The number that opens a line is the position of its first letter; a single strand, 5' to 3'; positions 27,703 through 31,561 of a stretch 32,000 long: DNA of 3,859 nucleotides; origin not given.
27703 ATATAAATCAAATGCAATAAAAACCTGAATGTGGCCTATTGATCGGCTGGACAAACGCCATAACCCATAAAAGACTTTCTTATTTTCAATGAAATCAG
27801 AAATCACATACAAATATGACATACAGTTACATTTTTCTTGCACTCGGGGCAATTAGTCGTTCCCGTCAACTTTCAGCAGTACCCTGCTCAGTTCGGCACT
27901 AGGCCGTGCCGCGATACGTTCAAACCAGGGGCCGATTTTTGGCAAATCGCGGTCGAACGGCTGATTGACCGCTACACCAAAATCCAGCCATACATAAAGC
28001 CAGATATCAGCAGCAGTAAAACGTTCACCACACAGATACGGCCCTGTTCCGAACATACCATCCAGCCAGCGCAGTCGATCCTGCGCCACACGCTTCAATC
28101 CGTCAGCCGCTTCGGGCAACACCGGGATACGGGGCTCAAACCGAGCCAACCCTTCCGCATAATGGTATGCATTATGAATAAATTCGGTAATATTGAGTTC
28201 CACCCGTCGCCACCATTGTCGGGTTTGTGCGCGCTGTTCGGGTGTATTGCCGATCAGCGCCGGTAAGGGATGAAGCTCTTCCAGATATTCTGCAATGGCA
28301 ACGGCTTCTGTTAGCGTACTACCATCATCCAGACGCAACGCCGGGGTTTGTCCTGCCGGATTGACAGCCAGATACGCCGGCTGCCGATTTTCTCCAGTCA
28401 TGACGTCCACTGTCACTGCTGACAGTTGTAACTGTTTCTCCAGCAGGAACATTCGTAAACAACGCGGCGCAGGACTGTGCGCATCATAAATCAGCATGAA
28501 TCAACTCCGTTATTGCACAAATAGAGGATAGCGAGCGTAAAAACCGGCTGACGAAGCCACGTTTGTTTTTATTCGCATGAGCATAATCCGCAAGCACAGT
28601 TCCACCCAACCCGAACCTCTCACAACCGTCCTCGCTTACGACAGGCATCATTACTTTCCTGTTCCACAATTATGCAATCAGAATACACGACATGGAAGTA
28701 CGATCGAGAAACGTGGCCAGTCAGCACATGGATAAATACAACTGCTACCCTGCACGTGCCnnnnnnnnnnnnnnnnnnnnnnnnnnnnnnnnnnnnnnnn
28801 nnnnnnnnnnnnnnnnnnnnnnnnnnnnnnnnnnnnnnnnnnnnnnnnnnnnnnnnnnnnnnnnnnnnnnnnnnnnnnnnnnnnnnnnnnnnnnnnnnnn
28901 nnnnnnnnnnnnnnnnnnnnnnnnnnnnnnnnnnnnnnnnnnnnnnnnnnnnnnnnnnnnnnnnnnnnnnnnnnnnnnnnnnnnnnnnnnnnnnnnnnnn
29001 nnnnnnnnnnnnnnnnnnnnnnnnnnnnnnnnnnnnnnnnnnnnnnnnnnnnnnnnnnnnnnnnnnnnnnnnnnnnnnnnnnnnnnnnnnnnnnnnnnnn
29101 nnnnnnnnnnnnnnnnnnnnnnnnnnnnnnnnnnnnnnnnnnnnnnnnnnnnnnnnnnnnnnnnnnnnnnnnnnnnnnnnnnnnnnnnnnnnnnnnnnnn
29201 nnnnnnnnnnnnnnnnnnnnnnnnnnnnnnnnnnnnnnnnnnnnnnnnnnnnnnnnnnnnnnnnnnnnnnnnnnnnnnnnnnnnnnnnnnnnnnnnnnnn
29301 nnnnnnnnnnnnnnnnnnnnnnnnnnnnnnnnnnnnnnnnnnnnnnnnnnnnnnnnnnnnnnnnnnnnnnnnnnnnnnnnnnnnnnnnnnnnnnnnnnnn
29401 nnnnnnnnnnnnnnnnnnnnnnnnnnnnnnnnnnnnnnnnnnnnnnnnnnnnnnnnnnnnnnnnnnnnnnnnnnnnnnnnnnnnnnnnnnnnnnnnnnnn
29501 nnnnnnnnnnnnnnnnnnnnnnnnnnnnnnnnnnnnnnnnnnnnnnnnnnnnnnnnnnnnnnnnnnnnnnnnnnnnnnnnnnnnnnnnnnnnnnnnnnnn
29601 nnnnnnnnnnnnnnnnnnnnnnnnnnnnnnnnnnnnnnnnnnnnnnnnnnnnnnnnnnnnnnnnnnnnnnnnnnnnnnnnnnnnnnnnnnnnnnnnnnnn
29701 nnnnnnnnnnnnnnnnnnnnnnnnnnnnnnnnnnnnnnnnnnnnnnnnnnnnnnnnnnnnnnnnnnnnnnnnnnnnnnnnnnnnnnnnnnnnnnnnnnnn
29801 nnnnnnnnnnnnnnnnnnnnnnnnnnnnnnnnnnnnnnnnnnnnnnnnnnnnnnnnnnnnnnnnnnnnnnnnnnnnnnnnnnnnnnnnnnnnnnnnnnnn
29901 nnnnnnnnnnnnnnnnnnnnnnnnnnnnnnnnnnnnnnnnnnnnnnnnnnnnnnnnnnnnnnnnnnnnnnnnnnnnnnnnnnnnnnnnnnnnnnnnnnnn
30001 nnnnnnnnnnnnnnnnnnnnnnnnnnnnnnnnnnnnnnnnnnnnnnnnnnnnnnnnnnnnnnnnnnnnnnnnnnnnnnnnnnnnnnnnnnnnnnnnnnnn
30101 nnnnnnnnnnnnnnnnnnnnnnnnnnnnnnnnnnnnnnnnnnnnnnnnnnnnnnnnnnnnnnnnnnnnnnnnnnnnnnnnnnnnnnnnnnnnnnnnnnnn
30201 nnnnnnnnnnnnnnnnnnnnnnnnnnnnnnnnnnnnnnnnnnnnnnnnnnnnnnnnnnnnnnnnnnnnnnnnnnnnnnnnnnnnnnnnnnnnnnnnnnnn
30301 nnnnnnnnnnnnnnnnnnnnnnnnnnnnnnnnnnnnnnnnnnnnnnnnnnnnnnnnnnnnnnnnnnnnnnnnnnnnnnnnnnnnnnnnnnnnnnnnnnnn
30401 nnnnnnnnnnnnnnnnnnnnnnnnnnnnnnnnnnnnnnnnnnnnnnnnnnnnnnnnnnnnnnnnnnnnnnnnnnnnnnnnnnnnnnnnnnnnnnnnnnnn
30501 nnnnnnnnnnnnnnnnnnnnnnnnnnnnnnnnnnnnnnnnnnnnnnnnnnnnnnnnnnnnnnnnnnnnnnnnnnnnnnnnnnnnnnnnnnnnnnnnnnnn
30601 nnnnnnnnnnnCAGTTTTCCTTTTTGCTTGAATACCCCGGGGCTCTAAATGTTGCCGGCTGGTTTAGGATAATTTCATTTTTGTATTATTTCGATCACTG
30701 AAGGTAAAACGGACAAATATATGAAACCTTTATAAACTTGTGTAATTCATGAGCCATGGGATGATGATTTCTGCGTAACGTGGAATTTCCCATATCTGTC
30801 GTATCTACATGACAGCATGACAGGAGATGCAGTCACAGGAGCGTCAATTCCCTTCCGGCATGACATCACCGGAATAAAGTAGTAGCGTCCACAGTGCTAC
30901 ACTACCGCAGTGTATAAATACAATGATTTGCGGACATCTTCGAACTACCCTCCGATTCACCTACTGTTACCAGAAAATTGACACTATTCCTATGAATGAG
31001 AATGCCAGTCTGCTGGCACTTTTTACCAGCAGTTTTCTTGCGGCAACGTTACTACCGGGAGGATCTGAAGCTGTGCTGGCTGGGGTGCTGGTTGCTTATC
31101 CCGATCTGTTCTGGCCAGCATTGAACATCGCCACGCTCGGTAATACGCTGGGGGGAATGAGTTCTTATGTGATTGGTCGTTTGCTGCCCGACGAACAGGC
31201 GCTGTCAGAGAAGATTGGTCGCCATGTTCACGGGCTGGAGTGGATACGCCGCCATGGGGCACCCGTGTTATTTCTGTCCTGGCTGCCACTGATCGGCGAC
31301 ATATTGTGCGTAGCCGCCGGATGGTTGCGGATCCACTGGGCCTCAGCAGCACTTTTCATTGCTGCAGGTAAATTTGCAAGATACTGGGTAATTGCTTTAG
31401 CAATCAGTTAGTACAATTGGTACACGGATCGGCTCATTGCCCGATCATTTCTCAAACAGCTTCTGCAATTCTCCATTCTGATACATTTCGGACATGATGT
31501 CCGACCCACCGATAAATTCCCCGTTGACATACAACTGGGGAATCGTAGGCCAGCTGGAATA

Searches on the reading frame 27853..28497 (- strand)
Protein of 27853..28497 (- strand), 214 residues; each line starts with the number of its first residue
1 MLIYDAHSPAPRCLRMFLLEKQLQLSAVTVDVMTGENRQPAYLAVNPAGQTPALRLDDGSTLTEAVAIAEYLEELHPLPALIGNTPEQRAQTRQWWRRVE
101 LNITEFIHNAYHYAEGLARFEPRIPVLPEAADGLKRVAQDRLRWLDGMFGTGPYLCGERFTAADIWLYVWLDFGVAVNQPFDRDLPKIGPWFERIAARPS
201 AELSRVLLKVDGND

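Call 75: search_protein_families(library=pfam, proteins=[window:27853-28497:-], max_evalue=0.0001)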
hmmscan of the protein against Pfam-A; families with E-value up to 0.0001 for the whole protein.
window:27853-28497:- (214 aa): 6 families
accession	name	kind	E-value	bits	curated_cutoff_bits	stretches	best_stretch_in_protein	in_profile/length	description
PF13409.12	GST_N_2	-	3.6e-14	53.6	25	1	8-75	2-70/70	Glutathione S-transferase, N-terminal domain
PF13417.12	GST_N_3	-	7.2e-12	45.9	22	1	8-79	7-74/75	Glutathione S-transferase, N-terminal domain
PF02798.26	GST_N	-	2.8e-10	40.8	20.9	1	6-73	8-75/76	Glutathione S-transferase, N-terminal domain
PF00043.30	GST_C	-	3.2e-08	34.1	20.7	1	141-199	34-93/93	Glutathione S-transferase, C-terminal domain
PF13410.11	GST_C_2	-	1.9e-06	28.3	24.9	1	141-194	14-69/69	Glutathione S-transferase, C-terminal domain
PF14497.11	GST_C_3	-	4e-05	24.2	21.6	1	137-200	30-96/104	Glutathione S-transferase, C-terminal domain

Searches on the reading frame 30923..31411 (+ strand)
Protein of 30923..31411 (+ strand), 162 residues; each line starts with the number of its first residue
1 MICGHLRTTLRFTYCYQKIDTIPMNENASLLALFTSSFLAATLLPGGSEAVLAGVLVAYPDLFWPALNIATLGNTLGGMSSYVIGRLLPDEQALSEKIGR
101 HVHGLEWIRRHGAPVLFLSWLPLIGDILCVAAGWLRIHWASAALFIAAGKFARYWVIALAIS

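Call 75: search_protein_families(library=pfam, proteins=[window:30923-31411:+], max_evalue=0.0001)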
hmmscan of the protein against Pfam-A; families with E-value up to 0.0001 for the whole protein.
window:30923-31411:+ (162 aa): 1 family
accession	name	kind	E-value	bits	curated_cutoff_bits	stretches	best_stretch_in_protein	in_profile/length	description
PF09335.16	VTT_dom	-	6.3e-09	36.8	33.9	1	50-160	7-120/123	VTT domain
